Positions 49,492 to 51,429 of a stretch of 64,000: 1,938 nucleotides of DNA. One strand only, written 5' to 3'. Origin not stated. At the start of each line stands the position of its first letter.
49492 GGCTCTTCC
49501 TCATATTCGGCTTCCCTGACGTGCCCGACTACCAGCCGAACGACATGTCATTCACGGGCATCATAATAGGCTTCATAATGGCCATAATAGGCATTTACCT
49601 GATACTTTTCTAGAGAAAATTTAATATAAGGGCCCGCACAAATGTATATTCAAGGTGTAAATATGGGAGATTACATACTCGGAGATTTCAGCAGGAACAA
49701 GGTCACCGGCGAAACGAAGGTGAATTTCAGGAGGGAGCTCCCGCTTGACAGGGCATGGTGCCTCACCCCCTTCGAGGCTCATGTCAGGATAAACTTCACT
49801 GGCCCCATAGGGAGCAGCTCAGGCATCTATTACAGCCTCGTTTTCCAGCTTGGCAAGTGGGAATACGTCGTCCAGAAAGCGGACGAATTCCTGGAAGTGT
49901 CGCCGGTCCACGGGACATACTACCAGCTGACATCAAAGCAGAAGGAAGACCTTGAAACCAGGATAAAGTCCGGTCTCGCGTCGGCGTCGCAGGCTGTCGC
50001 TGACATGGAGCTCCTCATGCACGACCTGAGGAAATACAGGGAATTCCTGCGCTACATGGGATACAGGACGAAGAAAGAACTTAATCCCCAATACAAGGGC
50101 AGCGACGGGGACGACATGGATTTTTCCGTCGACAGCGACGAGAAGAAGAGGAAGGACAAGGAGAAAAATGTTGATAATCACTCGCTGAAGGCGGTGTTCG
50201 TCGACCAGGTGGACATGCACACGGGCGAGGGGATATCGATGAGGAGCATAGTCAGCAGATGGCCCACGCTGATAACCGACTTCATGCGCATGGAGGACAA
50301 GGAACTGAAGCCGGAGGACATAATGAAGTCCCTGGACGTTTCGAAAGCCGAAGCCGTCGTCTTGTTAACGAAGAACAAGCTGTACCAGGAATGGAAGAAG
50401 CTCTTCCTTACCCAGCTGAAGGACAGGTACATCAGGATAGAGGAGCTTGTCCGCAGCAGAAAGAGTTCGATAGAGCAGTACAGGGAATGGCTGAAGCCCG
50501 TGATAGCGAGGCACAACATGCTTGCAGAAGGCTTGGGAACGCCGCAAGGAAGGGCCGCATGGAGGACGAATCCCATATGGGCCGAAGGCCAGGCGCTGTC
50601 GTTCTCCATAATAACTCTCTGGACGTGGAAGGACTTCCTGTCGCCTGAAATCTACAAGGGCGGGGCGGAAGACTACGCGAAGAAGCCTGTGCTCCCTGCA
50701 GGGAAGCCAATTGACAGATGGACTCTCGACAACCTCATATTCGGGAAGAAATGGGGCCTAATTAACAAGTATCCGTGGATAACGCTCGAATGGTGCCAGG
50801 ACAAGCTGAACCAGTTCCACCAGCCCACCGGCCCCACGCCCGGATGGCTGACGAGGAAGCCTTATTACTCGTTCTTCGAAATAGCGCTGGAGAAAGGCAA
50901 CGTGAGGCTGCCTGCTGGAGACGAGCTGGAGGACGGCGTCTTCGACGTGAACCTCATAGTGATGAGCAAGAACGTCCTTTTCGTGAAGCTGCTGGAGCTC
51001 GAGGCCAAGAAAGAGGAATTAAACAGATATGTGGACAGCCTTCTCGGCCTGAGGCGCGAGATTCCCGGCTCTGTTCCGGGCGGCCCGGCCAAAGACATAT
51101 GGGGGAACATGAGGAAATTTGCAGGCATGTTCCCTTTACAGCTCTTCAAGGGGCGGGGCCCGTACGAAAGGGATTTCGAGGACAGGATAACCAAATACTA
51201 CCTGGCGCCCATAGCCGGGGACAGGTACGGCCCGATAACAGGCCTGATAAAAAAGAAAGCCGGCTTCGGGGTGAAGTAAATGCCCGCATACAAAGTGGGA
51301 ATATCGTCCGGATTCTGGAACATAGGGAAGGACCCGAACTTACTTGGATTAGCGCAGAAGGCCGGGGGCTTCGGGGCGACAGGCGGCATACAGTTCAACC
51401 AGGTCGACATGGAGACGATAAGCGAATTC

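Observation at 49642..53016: Operon of two large uncharacterised proteins: a 545-aa unknown and a 578-aa split EndoIV/xylose-isomerase-like TIM barrel with a coiled-coil insertion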

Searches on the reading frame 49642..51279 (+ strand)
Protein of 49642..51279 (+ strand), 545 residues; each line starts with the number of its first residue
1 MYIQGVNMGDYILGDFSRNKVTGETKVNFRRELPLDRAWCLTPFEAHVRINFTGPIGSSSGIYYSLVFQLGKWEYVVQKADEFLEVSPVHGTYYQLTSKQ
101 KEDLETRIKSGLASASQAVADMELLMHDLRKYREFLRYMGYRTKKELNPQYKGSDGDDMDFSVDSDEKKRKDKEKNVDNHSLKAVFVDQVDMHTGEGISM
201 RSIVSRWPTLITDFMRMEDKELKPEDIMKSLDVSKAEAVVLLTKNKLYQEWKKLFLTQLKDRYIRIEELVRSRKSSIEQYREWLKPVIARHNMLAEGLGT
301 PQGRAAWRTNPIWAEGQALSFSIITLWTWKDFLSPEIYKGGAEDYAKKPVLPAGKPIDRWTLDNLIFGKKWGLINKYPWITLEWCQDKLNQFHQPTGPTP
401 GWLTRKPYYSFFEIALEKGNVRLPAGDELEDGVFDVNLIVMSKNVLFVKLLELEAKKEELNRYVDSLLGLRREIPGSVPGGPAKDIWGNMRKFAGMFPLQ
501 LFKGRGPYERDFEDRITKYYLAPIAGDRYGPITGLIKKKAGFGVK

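Call 3: search_protein_families(library=pfam, proteins=[window:49642-51279:+], max_evalue=1)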
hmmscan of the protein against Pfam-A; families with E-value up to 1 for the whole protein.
window:49642-51279:+ (545 aa): 0 families

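Call 4: search_protein_families(library=ncbifam, proteins=[window:49642-51279:+], max_evalue=1)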
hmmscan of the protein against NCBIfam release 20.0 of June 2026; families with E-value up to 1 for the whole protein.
window:49642-51279:+ (545 aa): 0 families

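Call 6: search_solved_structures(query=window:49642-51279:+, max_evalue=10, show_alignments=2)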
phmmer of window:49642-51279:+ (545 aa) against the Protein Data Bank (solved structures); distinct sequences matched with E-value up to 10: 7.
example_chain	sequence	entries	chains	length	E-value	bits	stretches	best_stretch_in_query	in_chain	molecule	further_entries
9l0x_G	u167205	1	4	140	0.16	13.6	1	198-281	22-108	Late transcription activator C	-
9vw8_J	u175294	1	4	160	0.23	13.1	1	198-281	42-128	Late transcription activator C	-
2fk7_A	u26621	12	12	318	0.39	12.3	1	174-342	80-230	methoxy mycolic acid synthase 4 | Hydroxymycolate synthase MmaA4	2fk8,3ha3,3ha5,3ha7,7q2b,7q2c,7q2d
8xx4_B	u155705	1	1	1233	0.91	11.1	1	427-491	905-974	DNA-directed RNA polymerase subunit beta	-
8xx5_B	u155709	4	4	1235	0.91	11.1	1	427-491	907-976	DNA-directed RNA polymerase subunit beta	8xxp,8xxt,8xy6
8y0e_B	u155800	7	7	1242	0.92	11.1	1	427-491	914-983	DNA-directed RNA polymerase subunit beta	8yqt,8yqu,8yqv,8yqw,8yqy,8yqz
8q3b_B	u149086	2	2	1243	0.92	11.1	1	427-491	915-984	DNA-directed RNA polymerase RPB2 homolog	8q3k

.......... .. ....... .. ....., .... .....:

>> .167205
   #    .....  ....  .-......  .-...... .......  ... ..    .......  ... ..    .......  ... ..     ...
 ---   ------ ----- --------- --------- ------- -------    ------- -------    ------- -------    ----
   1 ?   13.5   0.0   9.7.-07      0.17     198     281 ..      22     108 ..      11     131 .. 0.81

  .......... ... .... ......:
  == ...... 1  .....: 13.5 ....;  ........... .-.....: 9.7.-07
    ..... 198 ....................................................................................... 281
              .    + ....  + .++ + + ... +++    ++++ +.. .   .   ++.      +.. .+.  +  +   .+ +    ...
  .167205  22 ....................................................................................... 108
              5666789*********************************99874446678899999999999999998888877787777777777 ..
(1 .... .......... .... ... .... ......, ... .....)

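Call 7: find_homologous_proteins(query=window:49642-51279:+)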
Query window:49642-51279:+ (545 aa): 287 proteins with E <= 0.001 among 8000 candidates; the best 120 are listed.
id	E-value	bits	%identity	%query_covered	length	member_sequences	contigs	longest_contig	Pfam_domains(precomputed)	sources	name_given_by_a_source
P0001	0.0e+0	1179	95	98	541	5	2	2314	-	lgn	-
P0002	3.9e-291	985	78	99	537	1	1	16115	-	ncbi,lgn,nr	ncbi:MAG: hypothetical protein HYW27_03015 [Candidatus Aenigmarchaeota archaeon]|nr:hypothetical pro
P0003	7.5e-285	964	77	99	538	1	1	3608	-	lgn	-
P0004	1.7e-282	956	75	99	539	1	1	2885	-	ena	-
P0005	1.8e-279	946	74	99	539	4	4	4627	-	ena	-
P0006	8.1e-264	894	72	99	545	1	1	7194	-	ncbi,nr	ncbi:MAG: hypothetical protein QMD85_00350 [Candidatus Aenigmarchaeota archaeon]|nr:hypothetical pro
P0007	6.3e-190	650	56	98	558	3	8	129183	-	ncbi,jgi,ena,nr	ncbi:MAG: hypothetical protein J4400_04280 [Candidatus Aenigmarchaeota archaeon]|nr:hypothetical pro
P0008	1.9e-189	649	56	98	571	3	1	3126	-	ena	-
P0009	3.4e-189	648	56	99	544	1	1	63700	-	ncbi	ncbi:MAG: hypothetical protein QXD48_02925 [Candidatus Aenigmatarchaeota archaeon]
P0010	3.8e-187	641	54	98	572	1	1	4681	-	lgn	-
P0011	1.2e-186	640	56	98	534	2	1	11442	-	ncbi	-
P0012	8.9e-186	637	56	97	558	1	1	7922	-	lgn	-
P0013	1.5e-185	636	54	98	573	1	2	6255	-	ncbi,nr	ncbi:MAG: hypothetical protein HY517_00250 [Candidatus Aenigmarchaeota archaeon]|nr:hypothetical pro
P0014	2.5e-185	635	55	98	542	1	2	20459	-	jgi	-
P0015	2.9e-185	635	54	98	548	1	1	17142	-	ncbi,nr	ncbi:hypothetical protein HYZ41_01495 [archaeon]|nr:hypothetical protein [archaeon]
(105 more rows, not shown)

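Call 16: find_related_loci(query=A1, collection=genome_contigs, flank=8000)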
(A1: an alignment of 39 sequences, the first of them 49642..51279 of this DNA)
Query A1 (545 aa) in genome_contigs; peptide patterns used: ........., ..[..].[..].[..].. (x = any residue, [..] = any of these).
189 stretches matched a pattern; 93 encode a relative of the query (tblastn E <= 1e-3); the best 80 are kept; 80 distinct loci.
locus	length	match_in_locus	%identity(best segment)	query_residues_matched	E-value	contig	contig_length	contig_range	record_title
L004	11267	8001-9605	95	11-545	0e+0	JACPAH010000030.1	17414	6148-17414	MAG: Candidatus Aenigmatarchaeota archaeon isolate NC_groundwater_226_Ag_S-0.2um_50_12 S5_GD2017_2_S2_scaffold_2442, who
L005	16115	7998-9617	78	5-545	0e+0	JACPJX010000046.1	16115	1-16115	MAG: Candidatus Aenigmatarchaeota archaeon isolate NC_groundwater_479_Ag_S-0.1um_50_8 S35_SO-1_scaffold_372761, whole ge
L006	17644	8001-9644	56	9-542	0e+0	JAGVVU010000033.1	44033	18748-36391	MAG: Candidatus Aenigmatarchaeota archaeon isolate RIFCSPLOWO2_01_FULL_48_10 rifcsplowo2_01_scaffold_5109, whole genome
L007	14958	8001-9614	54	11-543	0e+0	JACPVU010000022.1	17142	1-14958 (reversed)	MAG: archaeon isolate NC_groundwater_793_Pr6_B-0.1um_41_8 kurt_kritikos_18_scaffold_21124, whole genome shotgun sequence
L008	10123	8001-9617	56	7-543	0e+0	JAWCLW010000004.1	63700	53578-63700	MAG: Candidatus Aenigmatarchaeota archaeon isolate JZ-2_201705_bins_247 JZ-2_201705_bins_247_scaffold_4, whole genome sh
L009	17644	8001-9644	54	9-542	0e+0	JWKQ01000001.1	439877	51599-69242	MAG: archaeon GW2011_AR5 QT00_C0001, whole genome shotgun sequence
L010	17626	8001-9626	55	11-543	0e+0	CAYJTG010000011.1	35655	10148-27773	MAG TPA_asm: uncultured archaeon isolate ERP125453_co1_24 genome assembly, contig: NODE_940_length_35655_cov_20.296882,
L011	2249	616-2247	54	7-536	0e+0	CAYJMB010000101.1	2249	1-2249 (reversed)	MAG TPA_asm: uncultured archaeon isolate ERP125453_co1_110 genome assembly, contig: NODE_75125_length_2249_cov_27.503646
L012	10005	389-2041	52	6-542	0e+0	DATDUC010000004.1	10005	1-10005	MAG TPA_asm: archaeon isolate SMAG_U8047 k141_1682079, whole genome shotgun sequence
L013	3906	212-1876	53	9-545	0e+0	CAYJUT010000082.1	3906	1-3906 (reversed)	MAG TPA_asm: uncultured archaeon isolate ERP125453_co1_151 genome assembly, contig: NODE_32880_length_3906_cov_53.675669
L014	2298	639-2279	52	11-542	0e+0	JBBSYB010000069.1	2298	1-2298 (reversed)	MAG: Candidatus Aenigmatarchaeota archaeon isolate H43-bin179_1 H43_bin179_1_000000000069, whole genome shotgun sequence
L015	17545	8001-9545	54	35-542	6e-177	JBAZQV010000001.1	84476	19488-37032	MAG: Candidatus Aenigmatarchaeota archaeon isolate SO_2017_SWC_7 scaffold_306_c1_LP-4_2017, whole genome shotgun sequenc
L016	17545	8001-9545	54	35-542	1e-176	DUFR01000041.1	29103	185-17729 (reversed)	MAG TPA_asm: Candidatus Aenigmatarchaeota archaeon isolate UBA10154 contig_12904, whole genome shotgun sequence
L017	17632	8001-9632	55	11-544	6e-176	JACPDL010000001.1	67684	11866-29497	MAG: Candidatus Aenigmatarchaeota archaeon isolate NC_groundwater_308_Ag_B-0.1um_45_55 GD18-4_B1_scaffold_197837, whole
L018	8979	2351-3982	55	11-544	6e-176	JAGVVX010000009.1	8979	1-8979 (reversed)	MAG: Candidatus Aenigmatarchaeota archaeon isolate RIFCSPHIGHO2_01_FULL_AR5_44_11 rifcsphigho2_01_scaffold_21856, whole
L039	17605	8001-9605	49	7-543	1e-156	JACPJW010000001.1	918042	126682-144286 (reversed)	MAG: Candidatus Aenigmatarchaeota archaeon isolate NC_groundwater_478_Ag_S-0.1um_47_21 S35_SO-1_scaffold_71026, whole ge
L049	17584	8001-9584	36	39-542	4e-96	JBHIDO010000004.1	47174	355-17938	MAG: Candidatus Aenigmatarchaeota archaeon isolate b3.sp3_bin.47 NODE_92_length_47174_cov_6.770751, whole genome shotgun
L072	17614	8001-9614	31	41-521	4e-75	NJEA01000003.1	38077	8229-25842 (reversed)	MAG: Candidatus Aenigmarchaeota archaeon ex4484_224 ex4484_224_scaffold_149_length_38077__count_5264, whole genome shotg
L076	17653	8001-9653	33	42-520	1e-73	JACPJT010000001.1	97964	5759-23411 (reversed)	MAG: Candidatus Aenigmatarchaeota archaeon isolate NC_groundwater_475_Ag_S-0.1um_40_10 S35_SO-1_scaffold_2664, whole gen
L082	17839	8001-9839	30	10-525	3e-70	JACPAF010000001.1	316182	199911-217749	MAG: Candidatus Aenigmatarchaeota archaeon isolate NC_groundwater_224_Ag_S-0.2um_44_11 S5_GD2017_2_S2_scaffold_12, whole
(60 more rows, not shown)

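Call 23: predict_structure(alignment_id=A1)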
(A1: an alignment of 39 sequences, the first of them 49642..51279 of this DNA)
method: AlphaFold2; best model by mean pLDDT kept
length: 545 residues; sequences in the alignment: 39
mean_pLDDT: 79.4   pTM: 0.68
mean pLDDT of the five models: 79.4, 78.4, 76.8, 75.4, 74.8
residues with pLDDT >= 90: 167; 70-90: 255; 50-70: 78; < 50: 45
segments of 3 or more residues with pLDDT < 50: 1-7, 313-316, 338-352, 483-485, 497-510
pLDDT, mean of each block of 10 residues (from residue 1): 49 85 77 70 86 88 92 90 67 63 82 86 92 94 91 86 89 90 90 82 82 90 89 90 92 93 94 88 81 60 56 55 89 62 45 68 88 90 91 77 83 90 79 91 90 91 80 73 54 51 40 66 83 92 69
secondary structure, 60 per line:
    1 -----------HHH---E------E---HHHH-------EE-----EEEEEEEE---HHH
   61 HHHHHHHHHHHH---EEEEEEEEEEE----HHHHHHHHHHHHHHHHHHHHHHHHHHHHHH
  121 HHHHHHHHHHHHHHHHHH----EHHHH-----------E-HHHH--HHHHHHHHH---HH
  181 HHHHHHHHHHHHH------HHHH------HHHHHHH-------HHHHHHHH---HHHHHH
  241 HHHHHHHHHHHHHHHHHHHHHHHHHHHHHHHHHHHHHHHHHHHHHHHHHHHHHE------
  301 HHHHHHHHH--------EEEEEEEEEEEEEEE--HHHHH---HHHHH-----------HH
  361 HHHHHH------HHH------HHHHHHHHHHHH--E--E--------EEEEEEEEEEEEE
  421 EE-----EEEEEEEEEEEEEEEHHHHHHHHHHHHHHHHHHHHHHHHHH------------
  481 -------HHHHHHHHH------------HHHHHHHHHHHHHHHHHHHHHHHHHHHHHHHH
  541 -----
elements in order: H29-32 E47-54 H58-72 E76-86 H91-138 H144-147 H161-164 H167-175 H179-193 H200-203 H210-216 H224-231 H235-293 H301-309 E318-332 H335-339 H343-347 H359-366 H382-393 E408-422 E428-442 H443-468 H488-496 H509-540

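Call 28: search_solved_structures(query=A1, max_evalue=10, show_alignments=1)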
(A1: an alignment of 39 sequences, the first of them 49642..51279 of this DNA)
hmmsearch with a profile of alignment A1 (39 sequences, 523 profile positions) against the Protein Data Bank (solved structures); distinct sequences matched with E-value up to 10: 1.
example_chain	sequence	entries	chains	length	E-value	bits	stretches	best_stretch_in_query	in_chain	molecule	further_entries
7xr2_1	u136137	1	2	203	0.29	12.9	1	467-518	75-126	VP11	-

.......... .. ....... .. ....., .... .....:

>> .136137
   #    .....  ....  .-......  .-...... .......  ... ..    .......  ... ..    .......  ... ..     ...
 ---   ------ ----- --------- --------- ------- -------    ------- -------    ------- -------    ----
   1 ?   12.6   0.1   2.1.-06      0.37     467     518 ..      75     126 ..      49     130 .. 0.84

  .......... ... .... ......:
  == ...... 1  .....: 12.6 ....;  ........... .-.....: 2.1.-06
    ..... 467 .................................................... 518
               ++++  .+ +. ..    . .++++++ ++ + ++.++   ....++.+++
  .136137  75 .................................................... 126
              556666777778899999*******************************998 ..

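Call 30: search_protein_families(library=padloc, proteins=[window:49642-51279:+], max_evalue=1)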
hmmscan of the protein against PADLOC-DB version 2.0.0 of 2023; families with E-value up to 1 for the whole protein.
window:49642-51279:+ (545 aa): 0 families

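Call 31: search_protein_families(library=phrogs, proteins=[window:49642-51279:+], max_evalue=1)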
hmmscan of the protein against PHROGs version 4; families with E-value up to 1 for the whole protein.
window:49642-51279:+ (545 aa): 2 families
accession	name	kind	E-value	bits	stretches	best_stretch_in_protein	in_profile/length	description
phrog_26711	-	head and packaging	0.034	15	1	176-285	70-169/199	virion structural protein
phrog_21367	-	unknown function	0.5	11.9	0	243-281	4-42/70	-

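Call 51: search_protein_representatives(alignment_id=A1)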
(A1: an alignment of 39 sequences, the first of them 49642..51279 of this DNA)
Query: 39 sequences, 523 profile positions. Proteins with E-value up to 0.001 (for the whole library): 246; up to 1e-10: 192; up to 1e-30: 124. The best 150 are listed.
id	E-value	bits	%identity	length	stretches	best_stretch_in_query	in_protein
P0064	1.1e-240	816.1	-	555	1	3-522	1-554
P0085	2.7e-234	795.1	-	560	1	4-522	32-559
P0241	7.4e-204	694.6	-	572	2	4-480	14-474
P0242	5.2e-201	685.2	-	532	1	4-522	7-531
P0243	1.6e-199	680.4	-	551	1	4-522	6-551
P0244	5.5e-197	672.0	-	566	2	5-476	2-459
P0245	2.9e-183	626.7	-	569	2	19-478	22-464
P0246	1.6e-169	581.4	-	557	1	6-520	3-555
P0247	7.8e-163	559.3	-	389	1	149-522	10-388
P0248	9.4e-154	529.3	-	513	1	26-521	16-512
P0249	5.3e-145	500.4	-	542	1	42-520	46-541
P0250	6.9e-141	486.8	-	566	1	4-505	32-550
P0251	9.4e-137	473.2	-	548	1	34-520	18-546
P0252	1.8e-136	472.3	-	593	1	40-520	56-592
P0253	1.0e-133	463.2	-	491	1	32-519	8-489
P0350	5.3e-48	180.4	-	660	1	38-443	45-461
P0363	3.0e-30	121.8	-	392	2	47-313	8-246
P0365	1.7e-29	119.3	-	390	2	47-325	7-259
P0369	6.9e-28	114.0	-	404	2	43-326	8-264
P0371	9.3e-28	113.6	-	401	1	48-316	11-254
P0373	4.0e-26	108.2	-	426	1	47-318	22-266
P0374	7.6e-26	107.3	-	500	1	30-306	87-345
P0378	1.6e-23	99.6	-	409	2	46-313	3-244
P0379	2.6e-23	98.9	-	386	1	47-320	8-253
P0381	7.0e-23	97.5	-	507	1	58-308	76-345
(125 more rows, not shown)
